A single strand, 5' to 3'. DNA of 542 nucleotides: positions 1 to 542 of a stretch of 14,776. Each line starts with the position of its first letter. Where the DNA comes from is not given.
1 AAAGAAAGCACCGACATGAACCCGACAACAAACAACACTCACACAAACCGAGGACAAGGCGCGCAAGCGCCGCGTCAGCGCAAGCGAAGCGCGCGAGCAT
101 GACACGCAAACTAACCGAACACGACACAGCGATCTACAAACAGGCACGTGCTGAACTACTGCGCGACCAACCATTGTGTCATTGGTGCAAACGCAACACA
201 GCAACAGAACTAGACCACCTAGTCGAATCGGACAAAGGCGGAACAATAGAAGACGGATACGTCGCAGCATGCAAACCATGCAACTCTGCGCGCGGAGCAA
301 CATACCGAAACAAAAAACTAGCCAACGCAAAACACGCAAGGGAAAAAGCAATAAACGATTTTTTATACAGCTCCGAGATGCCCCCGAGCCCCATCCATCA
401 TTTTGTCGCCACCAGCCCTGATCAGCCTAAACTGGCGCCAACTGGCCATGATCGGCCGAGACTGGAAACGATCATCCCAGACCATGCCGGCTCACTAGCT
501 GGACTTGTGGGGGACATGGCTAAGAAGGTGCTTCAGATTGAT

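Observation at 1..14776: The window is a complete, self-closing ~14.67-kb tailed-phage genome, close to the lower size limit for this virion type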

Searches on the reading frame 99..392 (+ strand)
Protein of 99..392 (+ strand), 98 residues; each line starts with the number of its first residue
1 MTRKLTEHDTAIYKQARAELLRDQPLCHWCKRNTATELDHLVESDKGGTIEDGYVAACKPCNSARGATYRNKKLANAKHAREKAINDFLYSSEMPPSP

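Call 19: find_related_loci(query=window:99-392:+, collection=viral_contigs, flank=10000)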
Query window:99-392:+ (98 aa) in viral_contigs; peptide patterns used: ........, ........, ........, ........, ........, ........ (x = any residue, [..] = any of these).
181 stretches matched a pattern; 147 encode a relative of the query (tblastn E <= 1e-3); the best 80 are kept; 80 distinct loci.
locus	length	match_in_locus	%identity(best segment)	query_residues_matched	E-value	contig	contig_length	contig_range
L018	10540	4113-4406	99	1-98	1e-65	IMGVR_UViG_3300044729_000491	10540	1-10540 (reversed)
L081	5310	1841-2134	98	1-98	2e-65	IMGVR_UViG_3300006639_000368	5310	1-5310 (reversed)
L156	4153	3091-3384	97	1-98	5e-65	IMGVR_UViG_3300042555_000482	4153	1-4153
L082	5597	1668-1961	97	1-98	5e-65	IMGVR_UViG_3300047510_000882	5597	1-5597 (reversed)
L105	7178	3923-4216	96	1-98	5e-64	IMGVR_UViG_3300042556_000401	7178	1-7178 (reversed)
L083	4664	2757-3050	96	1-98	8e-64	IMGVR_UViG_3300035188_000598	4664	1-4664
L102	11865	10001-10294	96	1-98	7e-64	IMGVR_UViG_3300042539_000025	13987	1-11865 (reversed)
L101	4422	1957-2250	96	1-98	8e-64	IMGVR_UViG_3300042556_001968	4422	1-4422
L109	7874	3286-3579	96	1-98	7e-64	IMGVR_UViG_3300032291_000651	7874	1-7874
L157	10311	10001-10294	97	1-98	8e-64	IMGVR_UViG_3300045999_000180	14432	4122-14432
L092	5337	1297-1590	95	1-98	8e-64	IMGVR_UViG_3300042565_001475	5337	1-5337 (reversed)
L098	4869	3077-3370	95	1-98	1e-63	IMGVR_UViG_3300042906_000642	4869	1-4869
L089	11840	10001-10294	95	1-98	1e-63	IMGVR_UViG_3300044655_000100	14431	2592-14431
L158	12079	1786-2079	96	1-98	1e-63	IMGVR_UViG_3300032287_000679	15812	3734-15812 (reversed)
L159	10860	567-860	95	1-98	4e-63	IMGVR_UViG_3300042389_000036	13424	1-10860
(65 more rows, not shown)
